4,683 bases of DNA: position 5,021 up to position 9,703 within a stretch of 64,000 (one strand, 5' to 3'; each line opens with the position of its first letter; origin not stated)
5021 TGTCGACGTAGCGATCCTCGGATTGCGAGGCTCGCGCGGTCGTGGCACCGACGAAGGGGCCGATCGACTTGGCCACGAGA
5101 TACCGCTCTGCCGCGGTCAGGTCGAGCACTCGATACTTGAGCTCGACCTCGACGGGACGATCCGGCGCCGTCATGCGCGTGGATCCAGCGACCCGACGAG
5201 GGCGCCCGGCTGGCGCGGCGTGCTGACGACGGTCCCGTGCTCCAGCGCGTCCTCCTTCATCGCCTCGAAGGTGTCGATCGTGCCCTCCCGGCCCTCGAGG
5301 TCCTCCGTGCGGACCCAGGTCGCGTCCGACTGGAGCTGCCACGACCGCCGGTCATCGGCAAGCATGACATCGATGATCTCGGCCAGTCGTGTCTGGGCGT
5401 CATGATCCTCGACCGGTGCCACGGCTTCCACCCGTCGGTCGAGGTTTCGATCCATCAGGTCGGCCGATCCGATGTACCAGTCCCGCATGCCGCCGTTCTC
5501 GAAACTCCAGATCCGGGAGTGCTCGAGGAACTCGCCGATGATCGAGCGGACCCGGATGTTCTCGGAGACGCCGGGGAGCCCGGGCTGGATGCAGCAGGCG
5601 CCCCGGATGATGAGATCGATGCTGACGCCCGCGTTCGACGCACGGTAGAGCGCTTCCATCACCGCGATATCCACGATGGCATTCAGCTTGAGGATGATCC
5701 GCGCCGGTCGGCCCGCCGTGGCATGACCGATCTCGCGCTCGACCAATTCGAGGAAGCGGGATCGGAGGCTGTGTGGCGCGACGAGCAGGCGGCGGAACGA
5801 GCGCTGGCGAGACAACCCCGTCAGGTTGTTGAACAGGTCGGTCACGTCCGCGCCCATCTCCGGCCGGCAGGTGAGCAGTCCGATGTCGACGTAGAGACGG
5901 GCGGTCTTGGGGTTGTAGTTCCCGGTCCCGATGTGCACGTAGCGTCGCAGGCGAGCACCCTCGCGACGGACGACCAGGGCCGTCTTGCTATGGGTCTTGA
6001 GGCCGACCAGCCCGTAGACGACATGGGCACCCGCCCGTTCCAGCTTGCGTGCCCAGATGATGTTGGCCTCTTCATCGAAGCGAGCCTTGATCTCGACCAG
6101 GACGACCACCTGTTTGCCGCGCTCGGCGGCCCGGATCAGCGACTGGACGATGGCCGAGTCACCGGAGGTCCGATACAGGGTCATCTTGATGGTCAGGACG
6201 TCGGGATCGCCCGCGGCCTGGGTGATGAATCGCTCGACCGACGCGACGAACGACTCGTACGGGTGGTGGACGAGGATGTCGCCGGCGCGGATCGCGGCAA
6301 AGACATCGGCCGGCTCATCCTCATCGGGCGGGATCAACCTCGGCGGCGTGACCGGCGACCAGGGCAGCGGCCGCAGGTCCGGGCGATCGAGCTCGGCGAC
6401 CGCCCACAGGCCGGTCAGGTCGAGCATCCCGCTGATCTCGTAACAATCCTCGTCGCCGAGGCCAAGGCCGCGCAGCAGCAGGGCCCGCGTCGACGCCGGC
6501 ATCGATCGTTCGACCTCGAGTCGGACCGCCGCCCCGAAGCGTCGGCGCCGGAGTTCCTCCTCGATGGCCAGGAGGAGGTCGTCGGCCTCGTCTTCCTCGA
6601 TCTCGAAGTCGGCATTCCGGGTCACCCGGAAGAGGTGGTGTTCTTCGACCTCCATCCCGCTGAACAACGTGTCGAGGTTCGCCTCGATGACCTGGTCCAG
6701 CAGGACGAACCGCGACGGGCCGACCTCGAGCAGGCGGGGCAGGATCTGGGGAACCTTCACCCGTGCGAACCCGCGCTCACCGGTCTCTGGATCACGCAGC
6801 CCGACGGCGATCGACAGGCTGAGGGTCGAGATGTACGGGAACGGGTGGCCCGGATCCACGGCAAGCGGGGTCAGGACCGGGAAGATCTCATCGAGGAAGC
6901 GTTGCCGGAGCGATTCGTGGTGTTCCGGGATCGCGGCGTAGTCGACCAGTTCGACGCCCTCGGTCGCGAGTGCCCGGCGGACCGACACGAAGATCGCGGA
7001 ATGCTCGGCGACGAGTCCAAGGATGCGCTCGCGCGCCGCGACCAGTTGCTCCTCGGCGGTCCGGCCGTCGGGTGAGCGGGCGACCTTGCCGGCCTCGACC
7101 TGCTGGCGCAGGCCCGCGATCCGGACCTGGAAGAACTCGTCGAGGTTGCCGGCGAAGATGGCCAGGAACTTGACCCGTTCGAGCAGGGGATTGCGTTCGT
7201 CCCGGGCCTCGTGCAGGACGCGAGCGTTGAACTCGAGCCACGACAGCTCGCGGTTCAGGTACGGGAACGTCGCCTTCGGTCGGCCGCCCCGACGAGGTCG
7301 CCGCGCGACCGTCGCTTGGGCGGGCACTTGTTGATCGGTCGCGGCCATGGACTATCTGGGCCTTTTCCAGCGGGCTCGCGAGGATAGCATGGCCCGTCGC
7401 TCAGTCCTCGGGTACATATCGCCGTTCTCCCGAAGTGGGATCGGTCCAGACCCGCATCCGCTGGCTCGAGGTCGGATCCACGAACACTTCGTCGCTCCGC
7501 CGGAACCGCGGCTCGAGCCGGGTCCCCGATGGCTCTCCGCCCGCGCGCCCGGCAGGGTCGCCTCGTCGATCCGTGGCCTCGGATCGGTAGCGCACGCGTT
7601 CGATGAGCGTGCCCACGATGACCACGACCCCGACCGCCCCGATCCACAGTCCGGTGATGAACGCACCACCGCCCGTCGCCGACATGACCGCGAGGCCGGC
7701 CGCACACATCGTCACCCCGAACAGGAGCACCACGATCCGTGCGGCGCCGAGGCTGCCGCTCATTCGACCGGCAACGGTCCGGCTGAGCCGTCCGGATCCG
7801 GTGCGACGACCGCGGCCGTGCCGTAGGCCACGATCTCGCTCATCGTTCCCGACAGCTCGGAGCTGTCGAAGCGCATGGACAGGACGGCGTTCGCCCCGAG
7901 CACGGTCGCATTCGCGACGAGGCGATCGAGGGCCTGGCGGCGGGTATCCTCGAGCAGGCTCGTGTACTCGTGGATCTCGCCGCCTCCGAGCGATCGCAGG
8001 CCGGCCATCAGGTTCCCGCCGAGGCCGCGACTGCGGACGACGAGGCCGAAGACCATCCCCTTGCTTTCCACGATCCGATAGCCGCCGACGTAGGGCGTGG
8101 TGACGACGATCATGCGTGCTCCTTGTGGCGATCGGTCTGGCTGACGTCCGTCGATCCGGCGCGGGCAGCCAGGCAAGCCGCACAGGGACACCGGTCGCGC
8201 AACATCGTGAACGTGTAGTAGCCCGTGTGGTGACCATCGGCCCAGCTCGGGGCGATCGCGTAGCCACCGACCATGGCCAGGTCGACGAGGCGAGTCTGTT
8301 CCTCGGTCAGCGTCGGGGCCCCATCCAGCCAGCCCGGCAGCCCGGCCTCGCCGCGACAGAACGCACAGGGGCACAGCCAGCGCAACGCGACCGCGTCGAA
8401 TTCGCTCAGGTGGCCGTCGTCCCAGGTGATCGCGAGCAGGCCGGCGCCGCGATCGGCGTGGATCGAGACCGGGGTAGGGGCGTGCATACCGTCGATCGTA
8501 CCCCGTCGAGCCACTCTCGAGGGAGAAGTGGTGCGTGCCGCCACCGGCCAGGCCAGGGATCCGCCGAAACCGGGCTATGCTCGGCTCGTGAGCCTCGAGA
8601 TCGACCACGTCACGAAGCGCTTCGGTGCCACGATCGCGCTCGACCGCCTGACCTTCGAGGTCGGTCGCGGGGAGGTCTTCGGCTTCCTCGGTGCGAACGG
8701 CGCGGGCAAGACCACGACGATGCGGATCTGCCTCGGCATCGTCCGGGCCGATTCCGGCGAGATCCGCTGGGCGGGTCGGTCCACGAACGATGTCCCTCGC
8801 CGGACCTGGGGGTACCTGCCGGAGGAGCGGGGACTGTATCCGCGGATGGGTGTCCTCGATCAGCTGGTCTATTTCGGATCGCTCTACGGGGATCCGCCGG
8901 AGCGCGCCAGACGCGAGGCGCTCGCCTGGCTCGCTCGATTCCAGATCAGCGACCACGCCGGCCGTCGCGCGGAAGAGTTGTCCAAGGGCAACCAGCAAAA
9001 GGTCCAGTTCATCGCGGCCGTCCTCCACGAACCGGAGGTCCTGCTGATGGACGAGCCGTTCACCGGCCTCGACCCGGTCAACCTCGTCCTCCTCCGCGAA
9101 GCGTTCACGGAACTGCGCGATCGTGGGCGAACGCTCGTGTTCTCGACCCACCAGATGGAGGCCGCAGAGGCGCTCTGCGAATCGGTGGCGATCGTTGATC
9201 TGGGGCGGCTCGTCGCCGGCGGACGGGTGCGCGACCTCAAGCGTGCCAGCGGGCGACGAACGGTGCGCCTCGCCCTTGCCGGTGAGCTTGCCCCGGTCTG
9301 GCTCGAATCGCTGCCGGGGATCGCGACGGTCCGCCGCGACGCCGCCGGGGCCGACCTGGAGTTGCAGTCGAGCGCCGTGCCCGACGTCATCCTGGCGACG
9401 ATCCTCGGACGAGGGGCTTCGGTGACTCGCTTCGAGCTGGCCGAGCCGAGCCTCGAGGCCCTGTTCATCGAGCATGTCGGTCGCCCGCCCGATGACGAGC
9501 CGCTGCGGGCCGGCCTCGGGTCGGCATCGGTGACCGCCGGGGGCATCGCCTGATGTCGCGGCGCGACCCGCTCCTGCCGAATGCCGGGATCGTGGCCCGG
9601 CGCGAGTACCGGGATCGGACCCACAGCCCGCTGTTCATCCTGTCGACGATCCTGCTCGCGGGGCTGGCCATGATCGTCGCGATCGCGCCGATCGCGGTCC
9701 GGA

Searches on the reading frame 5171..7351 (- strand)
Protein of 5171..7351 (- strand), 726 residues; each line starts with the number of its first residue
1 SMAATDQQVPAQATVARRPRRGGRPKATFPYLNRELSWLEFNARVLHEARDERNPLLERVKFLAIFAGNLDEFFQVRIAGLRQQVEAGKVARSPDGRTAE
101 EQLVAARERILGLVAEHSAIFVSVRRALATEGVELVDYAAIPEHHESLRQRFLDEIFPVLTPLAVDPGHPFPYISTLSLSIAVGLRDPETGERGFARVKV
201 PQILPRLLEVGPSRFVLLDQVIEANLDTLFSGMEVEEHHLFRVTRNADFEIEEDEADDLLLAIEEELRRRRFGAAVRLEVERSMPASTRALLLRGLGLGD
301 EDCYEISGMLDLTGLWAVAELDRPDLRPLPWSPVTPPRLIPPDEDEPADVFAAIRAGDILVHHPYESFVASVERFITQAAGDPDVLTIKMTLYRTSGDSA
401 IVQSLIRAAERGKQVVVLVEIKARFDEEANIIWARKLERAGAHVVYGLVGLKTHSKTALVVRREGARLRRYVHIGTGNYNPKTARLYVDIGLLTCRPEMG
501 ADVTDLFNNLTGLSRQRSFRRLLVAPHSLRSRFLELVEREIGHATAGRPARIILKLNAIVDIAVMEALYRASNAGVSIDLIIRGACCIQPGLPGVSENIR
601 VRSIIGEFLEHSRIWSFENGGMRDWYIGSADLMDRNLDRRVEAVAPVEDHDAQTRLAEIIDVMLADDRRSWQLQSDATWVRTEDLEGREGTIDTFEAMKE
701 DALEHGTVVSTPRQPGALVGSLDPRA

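Call 60: search_protein_families(library=pfam, proteins=[window:5171-7351:-], max_evalue=0.00001)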
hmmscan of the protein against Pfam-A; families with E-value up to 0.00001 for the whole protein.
window:5171-7351:- (726 aa): 5 families
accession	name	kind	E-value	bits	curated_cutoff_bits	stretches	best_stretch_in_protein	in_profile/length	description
PF17941.7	PP_kinase_C_1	-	8.6e-74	247.1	25.7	1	349-515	1-166/167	Polyphosphate kinase C-terminal domain 1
PF13090.12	PP_kinase_C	-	1e-64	217.6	25.8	1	522-684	1-163/172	Polyphosphate kinase C-terminal domain 2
PF02503.22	PP_kinase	-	2.2e-63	213.7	31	1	144-317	2-182/183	Polyphosphate kinase middle domain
PF13089.11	PP_kinase_N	-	1.5e-36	125.4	23.8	1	31-136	1-107/107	Polyphosphate kinase N-terminal domain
PF13091.12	PLDc_2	-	2.4e-10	40.8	27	0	388-510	12-131/132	PLD-like domain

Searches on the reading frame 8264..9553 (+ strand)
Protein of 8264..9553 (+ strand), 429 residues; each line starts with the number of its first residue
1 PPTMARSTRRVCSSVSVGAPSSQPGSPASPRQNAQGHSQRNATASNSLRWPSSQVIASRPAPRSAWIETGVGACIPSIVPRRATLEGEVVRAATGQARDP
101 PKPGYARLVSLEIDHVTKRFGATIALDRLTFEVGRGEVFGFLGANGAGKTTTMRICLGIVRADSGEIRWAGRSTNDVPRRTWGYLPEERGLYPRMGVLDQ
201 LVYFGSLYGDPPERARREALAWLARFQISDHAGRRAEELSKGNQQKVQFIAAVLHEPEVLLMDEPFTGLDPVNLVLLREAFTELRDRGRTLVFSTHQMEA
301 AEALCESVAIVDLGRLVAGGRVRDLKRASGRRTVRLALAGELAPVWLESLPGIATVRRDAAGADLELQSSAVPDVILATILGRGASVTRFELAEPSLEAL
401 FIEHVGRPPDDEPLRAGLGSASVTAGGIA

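Call 60: search_protein_families(library=pfam, proteins=[window:8264-9553:+], max_evalue=0.00001)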
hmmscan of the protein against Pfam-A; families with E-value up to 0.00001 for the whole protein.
window:8264-9553:+ (429 aa): 3 families
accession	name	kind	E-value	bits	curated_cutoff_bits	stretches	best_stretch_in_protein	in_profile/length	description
PF00005.33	ABC_tran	-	2.4e-26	93.4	25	1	126-266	1-136/137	ABC transporter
PF13304.12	AAA_21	-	2.2e-13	51.4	27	1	231-298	230-300/304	AAA domain, putative AbiEii toxin, Type IV TA system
PF13732.12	DrrA1-3_C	-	1.4e-12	48.6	27.4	1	320-405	1-81/81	ATP-binding protein DrrA1-3-like, C-terminal domain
